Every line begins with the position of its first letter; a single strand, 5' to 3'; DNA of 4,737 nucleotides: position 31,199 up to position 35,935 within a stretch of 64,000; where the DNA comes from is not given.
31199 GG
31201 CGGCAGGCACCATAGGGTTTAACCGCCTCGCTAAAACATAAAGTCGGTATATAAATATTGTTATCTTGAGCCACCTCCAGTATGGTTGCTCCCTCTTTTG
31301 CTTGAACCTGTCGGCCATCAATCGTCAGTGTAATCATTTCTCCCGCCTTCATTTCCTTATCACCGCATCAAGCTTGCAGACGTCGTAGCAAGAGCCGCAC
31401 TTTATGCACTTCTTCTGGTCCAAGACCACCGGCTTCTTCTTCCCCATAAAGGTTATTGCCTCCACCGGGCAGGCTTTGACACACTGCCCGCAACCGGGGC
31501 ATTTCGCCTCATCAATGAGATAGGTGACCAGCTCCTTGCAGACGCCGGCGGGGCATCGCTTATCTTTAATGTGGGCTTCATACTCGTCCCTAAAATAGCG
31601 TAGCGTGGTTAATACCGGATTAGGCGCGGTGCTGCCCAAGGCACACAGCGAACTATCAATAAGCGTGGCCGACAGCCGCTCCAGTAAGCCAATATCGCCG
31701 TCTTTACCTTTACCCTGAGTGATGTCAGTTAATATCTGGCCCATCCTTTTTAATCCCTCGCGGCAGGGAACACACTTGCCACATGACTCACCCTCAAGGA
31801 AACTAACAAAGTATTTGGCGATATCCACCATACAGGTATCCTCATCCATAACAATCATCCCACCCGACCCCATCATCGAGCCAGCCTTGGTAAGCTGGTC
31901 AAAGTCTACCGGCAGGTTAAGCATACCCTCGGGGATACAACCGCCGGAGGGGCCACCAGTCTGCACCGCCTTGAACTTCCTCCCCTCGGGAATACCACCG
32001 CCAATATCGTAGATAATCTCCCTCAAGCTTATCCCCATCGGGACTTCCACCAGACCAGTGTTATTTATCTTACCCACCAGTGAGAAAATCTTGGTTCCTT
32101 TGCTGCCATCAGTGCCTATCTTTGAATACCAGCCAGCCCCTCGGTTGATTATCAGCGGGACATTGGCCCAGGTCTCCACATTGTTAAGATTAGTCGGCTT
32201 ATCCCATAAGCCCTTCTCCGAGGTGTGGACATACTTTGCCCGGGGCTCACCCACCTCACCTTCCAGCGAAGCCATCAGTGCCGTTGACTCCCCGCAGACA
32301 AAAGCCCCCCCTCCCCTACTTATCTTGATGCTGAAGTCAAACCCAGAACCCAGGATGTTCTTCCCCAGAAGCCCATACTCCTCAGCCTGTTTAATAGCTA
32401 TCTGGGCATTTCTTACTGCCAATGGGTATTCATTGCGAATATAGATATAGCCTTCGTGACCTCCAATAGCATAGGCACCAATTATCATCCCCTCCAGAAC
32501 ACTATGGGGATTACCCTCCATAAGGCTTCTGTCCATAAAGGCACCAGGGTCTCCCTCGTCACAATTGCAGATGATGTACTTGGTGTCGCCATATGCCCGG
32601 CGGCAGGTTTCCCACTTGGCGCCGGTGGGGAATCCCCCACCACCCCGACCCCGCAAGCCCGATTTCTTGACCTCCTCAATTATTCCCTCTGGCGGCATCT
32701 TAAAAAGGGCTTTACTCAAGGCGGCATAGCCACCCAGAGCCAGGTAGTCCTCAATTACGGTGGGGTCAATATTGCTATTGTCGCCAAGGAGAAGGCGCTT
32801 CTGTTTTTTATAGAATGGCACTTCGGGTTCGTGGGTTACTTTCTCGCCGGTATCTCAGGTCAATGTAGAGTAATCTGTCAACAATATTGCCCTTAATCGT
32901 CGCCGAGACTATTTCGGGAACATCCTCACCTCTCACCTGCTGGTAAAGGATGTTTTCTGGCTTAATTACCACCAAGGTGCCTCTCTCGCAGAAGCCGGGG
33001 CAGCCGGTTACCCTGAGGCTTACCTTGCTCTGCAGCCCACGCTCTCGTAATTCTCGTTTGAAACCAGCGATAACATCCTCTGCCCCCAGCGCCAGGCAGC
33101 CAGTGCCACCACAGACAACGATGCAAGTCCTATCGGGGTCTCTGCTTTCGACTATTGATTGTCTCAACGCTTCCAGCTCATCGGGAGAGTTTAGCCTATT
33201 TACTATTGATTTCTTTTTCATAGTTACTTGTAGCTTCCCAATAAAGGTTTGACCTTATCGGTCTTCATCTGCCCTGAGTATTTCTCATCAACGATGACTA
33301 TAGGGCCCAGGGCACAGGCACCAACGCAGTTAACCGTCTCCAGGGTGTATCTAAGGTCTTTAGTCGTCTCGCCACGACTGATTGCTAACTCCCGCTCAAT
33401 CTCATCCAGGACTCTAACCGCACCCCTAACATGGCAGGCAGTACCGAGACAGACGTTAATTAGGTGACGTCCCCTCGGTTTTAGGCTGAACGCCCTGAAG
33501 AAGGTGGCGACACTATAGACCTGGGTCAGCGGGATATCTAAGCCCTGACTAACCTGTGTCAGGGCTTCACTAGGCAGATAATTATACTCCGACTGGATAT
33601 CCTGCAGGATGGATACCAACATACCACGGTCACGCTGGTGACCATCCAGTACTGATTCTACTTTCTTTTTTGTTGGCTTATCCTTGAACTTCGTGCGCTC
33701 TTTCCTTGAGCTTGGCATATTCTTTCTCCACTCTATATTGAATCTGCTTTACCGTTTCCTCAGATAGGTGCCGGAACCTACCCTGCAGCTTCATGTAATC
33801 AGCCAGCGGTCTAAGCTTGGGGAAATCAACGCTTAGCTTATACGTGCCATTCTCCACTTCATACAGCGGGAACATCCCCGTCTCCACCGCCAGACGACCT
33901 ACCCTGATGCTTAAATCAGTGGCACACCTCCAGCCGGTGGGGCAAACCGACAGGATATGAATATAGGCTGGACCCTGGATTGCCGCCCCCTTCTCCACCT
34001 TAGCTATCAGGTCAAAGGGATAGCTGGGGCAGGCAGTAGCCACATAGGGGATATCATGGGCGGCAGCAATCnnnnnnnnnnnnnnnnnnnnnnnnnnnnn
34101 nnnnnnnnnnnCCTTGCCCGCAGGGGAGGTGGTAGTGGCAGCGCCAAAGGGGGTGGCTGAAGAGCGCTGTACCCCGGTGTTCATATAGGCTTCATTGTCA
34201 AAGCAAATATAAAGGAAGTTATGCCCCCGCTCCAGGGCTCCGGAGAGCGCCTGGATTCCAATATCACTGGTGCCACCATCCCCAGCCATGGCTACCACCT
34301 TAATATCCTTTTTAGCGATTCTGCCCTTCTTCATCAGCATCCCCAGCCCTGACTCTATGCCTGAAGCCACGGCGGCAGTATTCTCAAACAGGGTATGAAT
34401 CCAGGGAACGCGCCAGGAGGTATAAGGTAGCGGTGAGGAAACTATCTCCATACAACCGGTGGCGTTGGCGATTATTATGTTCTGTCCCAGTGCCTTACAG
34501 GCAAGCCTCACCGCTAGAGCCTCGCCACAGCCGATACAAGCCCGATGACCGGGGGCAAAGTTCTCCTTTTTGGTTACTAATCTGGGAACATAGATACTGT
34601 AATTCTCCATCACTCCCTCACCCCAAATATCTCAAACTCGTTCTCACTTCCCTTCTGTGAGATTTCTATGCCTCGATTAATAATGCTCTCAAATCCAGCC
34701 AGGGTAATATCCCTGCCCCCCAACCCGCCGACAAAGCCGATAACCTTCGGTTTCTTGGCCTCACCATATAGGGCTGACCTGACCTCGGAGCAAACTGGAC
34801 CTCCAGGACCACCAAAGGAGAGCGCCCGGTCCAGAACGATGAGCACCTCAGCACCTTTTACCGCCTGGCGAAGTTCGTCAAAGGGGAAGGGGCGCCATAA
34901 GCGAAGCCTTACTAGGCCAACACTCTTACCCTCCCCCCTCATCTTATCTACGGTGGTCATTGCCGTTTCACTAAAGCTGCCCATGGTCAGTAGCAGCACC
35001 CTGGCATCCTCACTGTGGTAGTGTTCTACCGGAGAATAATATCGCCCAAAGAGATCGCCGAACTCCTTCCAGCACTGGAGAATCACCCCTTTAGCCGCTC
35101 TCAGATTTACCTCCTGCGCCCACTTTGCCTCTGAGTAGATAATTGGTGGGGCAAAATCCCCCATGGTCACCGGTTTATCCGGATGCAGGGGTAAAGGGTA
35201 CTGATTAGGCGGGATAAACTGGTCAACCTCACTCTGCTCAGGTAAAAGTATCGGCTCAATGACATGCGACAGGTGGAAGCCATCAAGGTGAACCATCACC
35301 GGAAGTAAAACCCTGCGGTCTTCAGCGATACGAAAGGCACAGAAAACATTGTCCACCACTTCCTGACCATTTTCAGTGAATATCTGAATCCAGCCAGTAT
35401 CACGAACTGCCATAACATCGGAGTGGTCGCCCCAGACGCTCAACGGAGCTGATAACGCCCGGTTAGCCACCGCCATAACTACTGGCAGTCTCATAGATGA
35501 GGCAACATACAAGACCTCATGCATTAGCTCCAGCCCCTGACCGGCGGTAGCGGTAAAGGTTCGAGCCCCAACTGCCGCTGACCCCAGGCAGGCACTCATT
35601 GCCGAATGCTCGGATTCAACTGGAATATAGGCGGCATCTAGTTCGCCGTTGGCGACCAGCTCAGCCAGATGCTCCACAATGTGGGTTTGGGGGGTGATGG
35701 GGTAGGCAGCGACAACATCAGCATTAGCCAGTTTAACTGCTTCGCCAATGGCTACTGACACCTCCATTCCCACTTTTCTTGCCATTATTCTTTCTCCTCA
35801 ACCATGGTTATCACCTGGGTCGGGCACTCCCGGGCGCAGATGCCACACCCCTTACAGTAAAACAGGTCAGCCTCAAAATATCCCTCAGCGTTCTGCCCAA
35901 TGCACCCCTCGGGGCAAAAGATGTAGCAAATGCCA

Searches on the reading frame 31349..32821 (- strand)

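Call 18: search_protein_families(library=pfam, proteins=[window:31349-32821:-], max_evalue=0.00001)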
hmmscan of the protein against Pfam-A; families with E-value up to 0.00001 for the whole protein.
window:31349-32821:- (490 aa): 10 families
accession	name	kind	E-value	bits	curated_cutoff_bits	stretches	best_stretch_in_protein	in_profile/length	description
PF01512.22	Complex1_51K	-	4.4e-44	150.4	31.2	1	51-222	1-149/150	Nuo51 FMN-binding domain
PF10589.14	NADH_4Fe-4S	-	7.4e-32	109.5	23.5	1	333-417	1-85/85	NADH-ubiquinone oxidoreductase-F iron-sulfur binding region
PF00037.32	Fer4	-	1.3e-11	44.2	21.1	1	435-457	2-24/24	4Fe-4S binding domain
PF13237.11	Fer4_10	-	4.8e-10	39.6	25.5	1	435-482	3-52/53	4Fe-4S dicluster domain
PF12838.12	Fer4_7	-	4.5e-09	37.1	27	1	440-485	1-51/52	4Fe-4S dicluster domain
PF14697.11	Fer4_21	-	1.7e-08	34.9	35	1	436-486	3-55/59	4Fe-4S dicluster domain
PF13187.11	Fer4_9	-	2.1e-08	34.5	27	1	440-485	1-50/52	4Fe-4S dicluster domain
PF12797.12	Fer4_2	-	2.6e-07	30.6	24.5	0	435-453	4-22/22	4Fe-4S binding domain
PF12837.12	Fer4_6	-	3.9e-07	30.2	25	1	436-456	4-24/24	4Fe-4S binding domain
PF10531.15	SLBB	-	2.6e-06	27.6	27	1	246-294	2-53/55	SLBB domain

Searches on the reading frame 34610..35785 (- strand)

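Call 18: search_protein_families(library=pfam, proteins=[window:34610-35785:-], max_evalue=0.00001)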
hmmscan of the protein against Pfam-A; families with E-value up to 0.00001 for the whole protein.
window:34610-35785:- (391 aa): 3 families
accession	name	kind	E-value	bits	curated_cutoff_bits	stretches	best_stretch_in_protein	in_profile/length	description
PF01855.24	POR_N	-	2.5e-70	237.2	27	1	16-232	2-223/231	Pyruvate flavodoxin/ferredoxin oxidoreductase, thiamine diP-bdg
PF17147.9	PFOR_II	-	2.5e-26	92.4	27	1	261-362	1-99/102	Pyruvate:ferredoxin oxidoreductase core domain II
PF02780.25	Transketolase_C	-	1e-08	35.6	25.9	1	257-346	6-95/124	Transketolase, C-terminal domain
